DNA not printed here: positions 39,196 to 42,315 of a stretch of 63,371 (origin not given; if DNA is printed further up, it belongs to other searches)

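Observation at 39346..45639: Three-gene envelope-sensing operon with a membrane-tethered CHASE2 sigma54 activator and its own sigma54 promoter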

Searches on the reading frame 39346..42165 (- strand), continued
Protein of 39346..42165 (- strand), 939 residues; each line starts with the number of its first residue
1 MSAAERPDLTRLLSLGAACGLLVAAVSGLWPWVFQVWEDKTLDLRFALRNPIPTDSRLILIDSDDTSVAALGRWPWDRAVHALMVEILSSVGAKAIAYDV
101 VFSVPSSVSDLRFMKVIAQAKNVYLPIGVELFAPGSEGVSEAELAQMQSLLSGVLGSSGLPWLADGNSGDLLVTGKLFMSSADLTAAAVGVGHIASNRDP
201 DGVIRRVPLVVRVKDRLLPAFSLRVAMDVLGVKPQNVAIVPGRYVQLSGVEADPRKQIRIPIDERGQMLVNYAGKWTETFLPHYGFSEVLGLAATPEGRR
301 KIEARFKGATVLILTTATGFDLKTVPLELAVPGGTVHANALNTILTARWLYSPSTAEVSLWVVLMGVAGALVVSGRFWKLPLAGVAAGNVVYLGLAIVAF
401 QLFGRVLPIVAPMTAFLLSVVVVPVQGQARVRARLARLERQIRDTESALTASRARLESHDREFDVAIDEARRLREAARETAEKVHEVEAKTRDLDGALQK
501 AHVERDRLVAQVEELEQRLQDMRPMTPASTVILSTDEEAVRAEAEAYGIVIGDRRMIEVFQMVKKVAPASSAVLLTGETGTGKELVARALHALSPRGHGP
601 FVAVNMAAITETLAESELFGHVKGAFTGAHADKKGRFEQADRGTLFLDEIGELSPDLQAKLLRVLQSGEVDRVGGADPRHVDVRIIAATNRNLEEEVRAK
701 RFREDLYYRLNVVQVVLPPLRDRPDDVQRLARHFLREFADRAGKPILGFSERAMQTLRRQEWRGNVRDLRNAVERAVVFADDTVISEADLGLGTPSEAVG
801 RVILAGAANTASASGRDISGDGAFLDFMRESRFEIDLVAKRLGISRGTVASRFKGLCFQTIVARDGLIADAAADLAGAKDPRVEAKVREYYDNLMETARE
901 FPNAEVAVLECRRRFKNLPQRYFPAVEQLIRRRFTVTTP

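Call 9: find_encoding_contigs(protein=P0004, flank=8000, max_places=2)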
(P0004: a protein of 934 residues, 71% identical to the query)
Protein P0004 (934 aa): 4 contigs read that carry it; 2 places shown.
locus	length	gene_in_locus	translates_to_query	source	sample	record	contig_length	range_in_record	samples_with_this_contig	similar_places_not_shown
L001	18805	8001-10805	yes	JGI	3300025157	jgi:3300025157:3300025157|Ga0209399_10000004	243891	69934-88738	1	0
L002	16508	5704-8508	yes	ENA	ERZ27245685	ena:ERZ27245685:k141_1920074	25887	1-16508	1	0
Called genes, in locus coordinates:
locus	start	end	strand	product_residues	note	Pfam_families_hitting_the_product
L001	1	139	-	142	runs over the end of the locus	-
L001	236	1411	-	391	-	PF03576:Peptidase_S58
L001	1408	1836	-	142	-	PF00581:Rhodanese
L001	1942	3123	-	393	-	PF08495:FIST, PF10442:FIST_C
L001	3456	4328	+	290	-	-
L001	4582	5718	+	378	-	PF14326:DUF4384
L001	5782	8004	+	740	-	PF05226:CHASE2, PF00211:Guanylate_cyc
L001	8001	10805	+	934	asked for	PF05226:CHASE2, PF00158:Sigma54_activat, PF14532:Sigma54_activ_2, PF00004:AAA (faint), PF07724:AAA_2 (weak), PF07728:AAA_5 (weak), PF25601:AAA_lid_14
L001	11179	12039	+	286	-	PF02602:HEM4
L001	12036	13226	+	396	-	PF25917:BSH_RND, PF25973:BSH_CzcB (weak), PF25876:HH_MFP_RND, PF25954:Beta-barrel_RND_2, PF25967:RND-MFP_C, PF25975:CzcB_C, PF25989:YknX_C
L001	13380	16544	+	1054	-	PF00873:ACR_tran, PF03176:MMPL (weak)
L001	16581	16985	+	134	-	-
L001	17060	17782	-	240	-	-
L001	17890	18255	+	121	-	PF07238:PilZ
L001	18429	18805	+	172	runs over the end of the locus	-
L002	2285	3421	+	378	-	PF14326:DUF4384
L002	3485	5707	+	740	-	PF05226:CHASE2, PF00211:Guanylate_cyc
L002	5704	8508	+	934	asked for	PF05226:CHASE2, PF00158:Sigma54_activat, PF14532:Sigma54_activ_2, PF00004:AAA (faint), PF07724:AAA_2 (weak), PF07728:AAA_5 (weak), PF25601:AAA_lid_14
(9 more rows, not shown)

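Call 10: find_encoding_contigs(protein=P0015, flank=8000, max_places=2)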
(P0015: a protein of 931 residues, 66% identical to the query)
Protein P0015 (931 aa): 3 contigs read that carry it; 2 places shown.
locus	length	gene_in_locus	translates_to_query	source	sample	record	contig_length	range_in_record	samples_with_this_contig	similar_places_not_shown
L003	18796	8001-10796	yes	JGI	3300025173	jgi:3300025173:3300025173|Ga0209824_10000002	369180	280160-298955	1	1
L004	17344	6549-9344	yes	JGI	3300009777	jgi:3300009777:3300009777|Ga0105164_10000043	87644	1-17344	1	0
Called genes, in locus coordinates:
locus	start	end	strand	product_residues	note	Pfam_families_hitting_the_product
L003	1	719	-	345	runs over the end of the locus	-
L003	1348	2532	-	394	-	PF03576:Peptidase_S58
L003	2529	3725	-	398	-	PF08495:FIST, PF10442:FIST_C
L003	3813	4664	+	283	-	-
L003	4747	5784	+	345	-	PF14326:DUF4384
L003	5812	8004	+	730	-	PF05226:CHASE2, PF00211:Guanylate_cyc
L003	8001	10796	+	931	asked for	PF05226:CHASE2, PF00158:Sigma54_activat, PF14532:Sigma54_activ_2, PF00004:AAA (weak), PF07728:AAA_5 (weak), PF25601:AAA_lid_14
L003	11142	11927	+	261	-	-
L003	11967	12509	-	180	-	PF06941:NT5C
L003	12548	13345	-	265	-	PF23227:HEAT_MROH2B_C (faint), PF25786:HEAT_GCN1_C (faint), PF13513:HEAT_EZ (faint), PF02985:HEAT (weak), PF13646:HEAT_2, PF13646:HEAT_2, PF03130:HEAT_PBS (weak), PF13646:HEAT_2, +4 more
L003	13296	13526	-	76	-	PF02416:TatA_B_E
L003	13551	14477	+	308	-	PF01209:Ubie_methyltran, PF13489:Methyltransf_23, PF01135:PCMT (weak), PF13649:Methyltransf_25, PF13847:Methyltransf_31, PF08241:Methyltransf_11, PF08242:Methyltransf_12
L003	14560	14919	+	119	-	-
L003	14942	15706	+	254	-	PF07722:Peptidase_C26, PF00117:GATase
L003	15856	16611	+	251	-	PF04333:MlaA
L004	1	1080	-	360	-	?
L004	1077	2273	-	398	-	PF08495:FIST, PF10442:FIST_C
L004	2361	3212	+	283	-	-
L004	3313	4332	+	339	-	PF14326:DUF4384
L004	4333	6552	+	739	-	PF05226:CHASE2, PF00211:Guanylate_cyc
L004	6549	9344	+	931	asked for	PF05226:CHASE2, PF00158:Sigma54_activat, PF14532:Sigma54_activ_2, PF00004:AAA (weak), PF07728:AAA_5 (weak), PF25601:AAA_lid_14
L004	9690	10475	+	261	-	-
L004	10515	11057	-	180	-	PF06941:NT5C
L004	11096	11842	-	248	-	PF13513:HEAT_EZ (faint), PF23227:HEAT_MROH2B_C (faint), PF25786:HEAT_GCN1_C (faint), PF02985:HEAT (weak), PF13646:HEAT_2, PF13646:HEAT_2, PF03130:HEAT_PBS (weak), PF13646:HEAT_2, +4 more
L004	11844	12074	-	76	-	PF02416:TatA_B_E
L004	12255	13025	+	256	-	PF01209:Ubie_methyltran, PF13489:Methyltransf_23, PF01135:PCMT (weak), PF13847:Methyltransf_31, PF08241:Methyltransf_11, PF08242:Methyltransf_12, PF13649:Methyltransf_25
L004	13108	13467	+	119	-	-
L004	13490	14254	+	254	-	PF07722:Peptidase_C26, PF00117:GATase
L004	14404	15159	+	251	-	PF04333:MlaA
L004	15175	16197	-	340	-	PF02547:Queuosine_synth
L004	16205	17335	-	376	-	PF08486:SpoIID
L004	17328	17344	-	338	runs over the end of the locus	PF01118:Semialdhyde_dh, PF02774:Semialdhyde_dhC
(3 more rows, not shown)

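Call 11: find_encoding_contigs(protein=P0023, flank=8000, max_places=2)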
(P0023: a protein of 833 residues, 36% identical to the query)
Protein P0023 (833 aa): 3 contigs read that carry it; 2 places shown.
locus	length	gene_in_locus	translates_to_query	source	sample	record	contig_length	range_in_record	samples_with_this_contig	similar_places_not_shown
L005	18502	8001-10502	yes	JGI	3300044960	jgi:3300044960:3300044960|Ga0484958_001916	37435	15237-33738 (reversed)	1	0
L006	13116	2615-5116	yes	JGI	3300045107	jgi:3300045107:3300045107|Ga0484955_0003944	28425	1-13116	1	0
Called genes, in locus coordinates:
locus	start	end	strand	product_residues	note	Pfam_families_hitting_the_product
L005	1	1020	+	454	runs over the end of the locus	-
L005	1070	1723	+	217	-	PF12833:HTH_18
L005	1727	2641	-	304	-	PF01764:Lipase_3, PF00975:Thioesterase (weak)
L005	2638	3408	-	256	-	PF00005:ABC_tran, PF02463:SMC_N (faint), PF00004:AAA (faint), PF13304:AAA_21 (faint)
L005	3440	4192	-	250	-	PF00528:BPD_transp_1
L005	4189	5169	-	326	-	PF04069:OpuAC (faint), PF13379:NMT1_2, PF09084:NMT1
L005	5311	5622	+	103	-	-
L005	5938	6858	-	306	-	PF00701:DHDPS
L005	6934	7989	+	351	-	PF24575:TPR_Slam (faint), PF00515:TPR_1 (faint), PF07719:TPR_2 (faint), PF13174:TPR_6 (faint), PF14559:TPR_19, PF14559:TPR_19 (weak), PF13432:TPR_16, PF13371:TPR_9 (weak), +6 more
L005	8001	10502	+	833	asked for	PF05226:CHASE2, PF00158:Sigma54_activat, PF14532:Sigma54_activ_2, PF07728:AAA_5, PF25601:AAA_lid_14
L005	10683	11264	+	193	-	PF00691:OmpA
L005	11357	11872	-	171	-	PF02417:Chromate_transp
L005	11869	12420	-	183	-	PF02417:Chromate_transp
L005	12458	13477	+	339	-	PF14226:DIOX_N, PF03171:2OG-FeII_Oxy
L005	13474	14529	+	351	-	PF02558:ApbA, PF08546:ApbA_C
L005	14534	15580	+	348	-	PF00296:Bac_luciferase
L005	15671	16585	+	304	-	PF19300:BPD_transp_1_N, PF00528:BPD_transp_1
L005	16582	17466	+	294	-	PF00528:BPD_transp_1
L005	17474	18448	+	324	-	PF00005:ABC_tran, PF13304:AAA_21 (faint), PF08352:oligo_HPY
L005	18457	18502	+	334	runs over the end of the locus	PF00005:ABC_tran, PF13304:AAA_21 (faint), PF08352:oligo_HPY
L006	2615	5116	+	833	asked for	PF05226:CHASE2, PF00158:Sigma54_activat, PF14532:Sigma54_activ_2, PF07728:AAA_5, PF25601:AAA_lid_14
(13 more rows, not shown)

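Call 12: find_encoding_contigs(protein=P0022, flank=8000, max_places=2)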
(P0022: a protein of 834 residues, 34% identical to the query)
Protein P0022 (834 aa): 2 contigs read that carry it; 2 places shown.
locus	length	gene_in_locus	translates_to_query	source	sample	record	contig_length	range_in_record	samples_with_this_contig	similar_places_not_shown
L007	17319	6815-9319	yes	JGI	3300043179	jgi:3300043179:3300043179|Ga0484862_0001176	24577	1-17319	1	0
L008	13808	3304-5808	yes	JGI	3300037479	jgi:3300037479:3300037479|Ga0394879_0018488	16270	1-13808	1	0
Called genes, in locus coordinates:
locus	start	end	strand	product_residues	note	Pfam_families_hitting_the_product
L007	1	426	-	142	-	?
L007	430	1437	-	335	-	PF03480:DctP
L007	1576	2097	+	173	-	PF01475:FUR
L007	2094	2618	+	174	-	PF00578:AhpC-TSA, PF08534:Redoxin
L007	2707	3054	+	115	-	-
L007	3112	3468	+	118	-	-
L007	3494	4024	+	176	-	PF00080:Sod_Cu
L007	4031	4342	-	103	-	PF08534:Redoxin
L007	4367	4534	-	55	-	PF08534:Redoxin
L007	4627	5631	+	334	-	PF00296:Bac_luciferase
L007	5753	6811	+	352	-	PF13414:TPR_11 (weak), PF13432:TPR_16, PF23914:TPR_CcmH_CycH, PF14559:TPR_19 (weak), PF14559:TPR_19, PF13432:TPR_16, PF13414:TPR_11 (weak), PF13414:TPR_11, +10 more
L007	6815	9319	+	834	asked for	PF05226:CHASE2, PF00158:Sigma54_activat, PF14532:Sigma54_activ_2, PF07728:AAA_5 (weak), PF25601:AAA_lid_14, PF02954:HTH_8 (weak)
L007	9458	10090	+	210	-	PF00691:OmpA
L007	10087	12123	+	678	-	PF13757:VIT_2, PF08487:VIT, PF00092:VWA, PF13519:VWA_2, PF13768:VWA_3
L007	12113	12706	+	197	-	PF04203:Sortase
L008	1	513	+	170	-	?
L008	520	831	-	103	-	PF08534:Redoxin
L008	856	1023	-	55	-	PF08534:Redoxin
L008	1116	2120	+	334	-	PF00296:Bac_luciferase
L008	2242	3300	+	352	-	PF13414:TPR_11 (weak), PF13432:TPR_16, PF23914:TPR_CcmH_CycH, PF14559:TPR_19 (weak), PF14559:TPR_19, PF13432:TPR_16, PF13414:TPR_11 (weak), PF13414:TPR_11, +10 more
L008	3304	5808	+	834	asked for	PF05226:CHASE2, PF00158:Sigma54_activat, PF14532:Sigma54_activ_2, PF07728:AAA_5 (weak), PF25601:AAA_lid_14, PF02954:HTH_8 (weak)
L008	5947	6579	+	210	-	PF00691:OmpA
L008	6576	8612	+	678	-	PF13757:VIT_2, PF08487:VIT, PF00092:VWA, PF13519:VWA_2, PF13768:VWA_3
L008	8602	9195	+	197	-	PF04203:Sortase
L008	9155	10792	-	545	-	PF02538:Hydantoinase_B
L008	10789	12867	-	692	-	PF05378:Hydant_A_N, PF01968:Hydantoinase_A, PF19278:Hydant_A_C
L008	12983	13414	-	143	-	PF00582:Usp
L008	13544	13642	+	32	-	-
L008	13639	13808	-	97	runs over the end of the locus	-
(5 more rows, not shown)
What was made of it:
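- On Bacterial enhancer-binding protein (sigma-54 activator, PF00158): One distant member (P0022) has a weak precomputed PF02954 hit (call 12).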

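Call 13: find_encoding_contigs(protein=P0017, flank=8000, max_places=2)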
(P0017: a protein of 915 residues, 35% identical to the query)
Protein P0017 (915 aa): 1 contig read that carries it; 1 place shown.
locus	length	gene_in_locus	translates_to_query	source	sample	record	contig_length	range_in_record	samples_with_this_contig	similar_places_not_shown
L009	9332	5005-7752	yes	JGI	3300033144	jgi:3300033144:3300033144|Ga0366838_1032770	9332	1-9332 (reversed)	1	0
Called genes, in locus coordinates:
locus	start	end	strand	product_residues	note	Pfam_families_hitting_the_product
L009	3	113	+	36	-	?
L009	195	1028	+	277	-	PF13384:HTH_23 (faint), PF01381:HTH_3 (faint)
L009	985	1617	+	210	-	PF01555:N6_N4_Mtase (faint)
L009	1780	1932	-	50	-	-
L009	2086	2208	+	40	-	-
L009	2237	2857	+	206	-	PF02169:LPP20 (weak)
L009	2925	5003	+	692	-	PF14326:DUF4384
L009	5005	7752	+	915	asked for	PF05226:CHASE2, PF00004:AAA (weak), PF00158:Sigma54_activat, PF01078:Mg_chelatase (weak), PF07724:AAA_2 (weak), PF07728:AAA_5, PF14532:Sigma54_activ_2, PF25601:AAA_lid_14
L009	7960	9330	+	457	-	?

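Call 14: find_related_loci(query=window:39346-42165:-, collection=genome_contigs, flank=8000)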
Query window:39346-42165:- (939 aa) in genome_contigs; peptide patterns used: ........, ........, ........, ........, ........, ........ (x = any residue, [..] = any of these).
60 stretches matched a pattern; 20 encode a relative of the query (tblastn E <= 1e-3); 20 distinct loci.
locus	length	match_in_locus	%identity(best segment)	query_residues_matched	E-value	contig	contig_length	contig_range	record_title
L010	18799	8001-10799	69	1-939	0e+0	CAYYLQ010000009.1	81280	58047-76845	MAG TPA_asm: uncultured Nitrospirales bacterium isolate SRP273308_co1_254 genome assembly, contig: NODE_308_length_81280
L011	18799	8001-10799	70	1-939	0e+0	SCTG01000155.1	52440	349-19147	MAG: Nitrospirae bacterium isolate FW300_bin.52 FW300_bin.52-140655, whole genome shotgun sequence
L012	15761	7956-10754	68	1-939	0e+0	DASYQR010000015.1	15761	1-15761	MAG TPA_asm: Nitrospirales bacterium isolate SMAG_U4490 k141_1876492, whole genome shotgun sequence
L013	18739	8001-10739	70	22-939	0e+0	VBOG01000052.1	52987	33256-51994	MAG: Nitrospirae bacterium isolate NS_4 14_0903_13_30cm_scaffold_1043160, whole genome shotgun sequence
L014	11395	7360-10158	70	1-939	0e+0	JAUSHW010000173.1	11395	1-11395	MAG: Nitrospirales bacterium isolate E14_metabat.bin.209 E14_k141_175865, whole genome shotgun sequence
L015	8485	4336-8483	70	1-835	0e+0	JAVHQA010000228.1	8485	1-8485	MAG: Nitrospirales bacterium isolate WB02no2_63_24 NODE_7069_length_8485_cov_14.493476, whole genome shotgun sequence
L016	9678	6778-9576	71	1-939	0e+0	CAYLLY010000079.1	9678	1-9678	MAG TPA_asm: uncultured Nitrospirales bacterium isolate binchicken_co21_464 genome assembly, contig: NODE_6150_length_96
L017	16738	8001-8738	54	546-790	6e-78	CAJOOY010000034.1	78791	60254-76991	uncultured Spirochaetia bacterium isolate Rumen_Coassembly_mag_2246 genome assembly, contig: k87_22181703, whole genome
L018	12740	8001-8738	54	546-790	1e-77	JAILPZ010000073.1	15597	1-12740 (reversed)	MAG: Sphaerochaetaceae bacterium isolate RUI345 k141_9922184_flag=0_multi=83.9463_len=15597, whole genome shotgun sequen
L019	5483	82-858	53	546-803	1e-77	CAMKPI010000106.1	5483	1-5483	MAG: uncultured Spirochaetaceae bacterium isolate SRR12081293_bin.98_metaWRAP_v1.3_MAG genome assembly, contig: ERZ12289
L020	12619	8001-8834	49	546-807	2e-76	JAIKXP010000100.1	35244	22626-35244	MAG: Sphaerochaetaceae bacterium isolate RUI458 k141_3056012_flag=0_multi=48.0000_len=35244, whole genome shotgun sequen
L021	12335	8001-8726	52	550-790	9e-76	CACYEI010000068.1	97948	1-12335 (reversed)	MAG: uncultured Spirochaetales bacterium isolate RUG11866 genome assembly, contig: RUG11866_asm_68, whole genome shotgun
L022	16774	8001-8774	51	533-790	1e-74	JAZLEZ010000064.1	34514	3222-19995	MAG: Sphaerochaetaceae bacterium isolate T1900045006_TA20190068.MAGScoT_cleanbin_000048 SGB_4366_k141_2057805, whole gen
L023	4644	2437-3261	48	498-790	2e-74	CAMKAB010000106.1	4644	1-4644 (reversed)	MAG: uncultured Spirochaetaceae bacterium isolate SRR12081293_bin.5_metaWRAP_v1.3_MAG genome assembly, contig: ERZ122897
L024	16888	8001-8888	47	496-790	3e-74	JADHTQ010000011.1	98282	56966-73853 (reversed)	MAG: Bacteriovoracaceae bacterium isolate BS150m-G24 BS-150m-C126, whole genome shotgun sequence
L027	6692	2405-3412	43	546-854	4e-70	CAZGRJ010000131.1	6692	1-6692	MAG TPA_asm: uncultured Nitrospirales bacterium isolate SRP214966_co3_157 genome assembly, contig: NODE_21263_length_669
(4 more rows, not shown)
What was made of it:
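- Nitrospirales carry other bEBPs, for example L027 (call 14).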

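Call 20: search_protein_families(library=pfam, proteins=[L009:2925-5003:+, L009:2237-2857:+, L005:6934-7989:+, L005:10683-11264:+], max_evalue=0.01)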
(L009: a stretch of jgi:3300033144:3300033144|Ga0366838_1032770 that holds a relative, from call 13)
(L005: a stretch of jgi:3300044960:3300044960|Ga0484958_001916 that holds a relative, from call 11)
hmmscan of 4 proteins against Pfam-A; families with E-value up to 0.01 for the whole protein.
L009:2925-5003:+ (692 aa): 4 families
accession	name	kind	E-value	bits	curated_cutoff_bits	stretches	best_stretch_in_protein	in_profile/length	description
PF14326.11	DUF4384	-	2.4e-23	82.5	27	1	523-603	1-81/81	Domain of unknown function (DUF4384)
PF17680.6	FlgO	-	0.00012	22.4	22.6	1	415-469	74-128/130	FlgO protein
PF02169.21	LPP20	-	0.00019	22.2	25.9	1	57-165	1-96/97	LPP20 lipoprotein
PF02369.22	Big_1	-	0.00037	21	34.9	1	260-312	24-77/93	Bacterial Ig-like domain (group 1)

L009:2237-2857:+ (206 aa): 1 family
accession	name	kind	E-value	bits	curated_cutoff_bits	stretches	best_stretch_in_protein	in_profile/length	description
PF02169.21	LPP20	-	9.4e-08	32.8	25.9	1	46-160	1-97/97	LPP20 lipoprotein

L005:6934-7989:+ (351 aa): 19 families
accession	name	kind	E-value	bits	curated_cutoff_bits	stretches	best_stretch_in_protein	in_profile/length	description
PF13432.12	TPR_16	-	8e-19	68.2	32.7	4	98-160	1-63/65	Tetratricopeptide repeat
PF14559.12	TPR_19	-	1.3e-17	64.3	25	3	70-126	1-57/68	Tetratricopeptide repeat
PF07719.23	TPR_2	-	2e-17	62.2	27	2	26-58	1-33/34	Tetratricopeptide repeat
PF13414.12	TPR_11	-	4.6e-16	58.7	26.8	3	138-173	4-39/42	TPR repeat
PF13428.12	TPR_14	-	7.3e-14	51.3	23.5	3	96-135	3-42/44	Tetratricopeptide repeat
PF24575.1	TPR_Slam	-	1e-13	52.1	35.2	2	126-181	45-100/104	Surface lipoprotein assembly modifier, N-terminal TPR repeats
PF13174.12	TPR_6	-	6.1e-13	48.9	26.3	0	66-92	6-32/33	Tetratricopeptide repeat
PF00515.34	TPR_1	-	3e-10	39.9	27.8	0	129-155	2-28/34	Tetratricopeptide repeat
PF13431.12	TPR_17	-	6.5e-10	38.9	24.4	0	150-181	1-32/34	Tetratricopeptide repeat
PF13371.12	TPR_9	-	1e-09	38.7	35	2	104-165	5-66/73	Tetratricopeptide repeat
PF23914.1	TPR_CcmH_CycH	-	9.4e-09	35.7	42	1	33-122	57-149/158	Cytochrome c-type biogenesis protein H TPR domain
PF14561.12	TPR_20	-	2.3e-08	34.7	25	0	45-97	7-61/90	Tetratricopeptide repeat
PF13181.12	TPR_8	-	4.6e-08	33.1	25.7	0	26-58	1-33/34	Tetratricopeptide repeat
PF13424.12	TPR_12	-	0.00013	22.6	30.1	1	99-157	8-74/77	Tetratricopeptide repeat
PF13176.12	TPR_7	-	0.00019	21.7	27.9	0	98-128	3-33/36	Tetratricopeptide repeat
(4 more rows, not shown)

L005:10683-11264:+ (193 aa): 1 family
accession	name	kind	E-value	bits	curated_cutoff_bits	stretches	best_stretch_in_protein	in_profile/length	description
PF00691.25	OmpA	-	2e-13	50.9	27.2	1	60-142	1-85/98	OmpA family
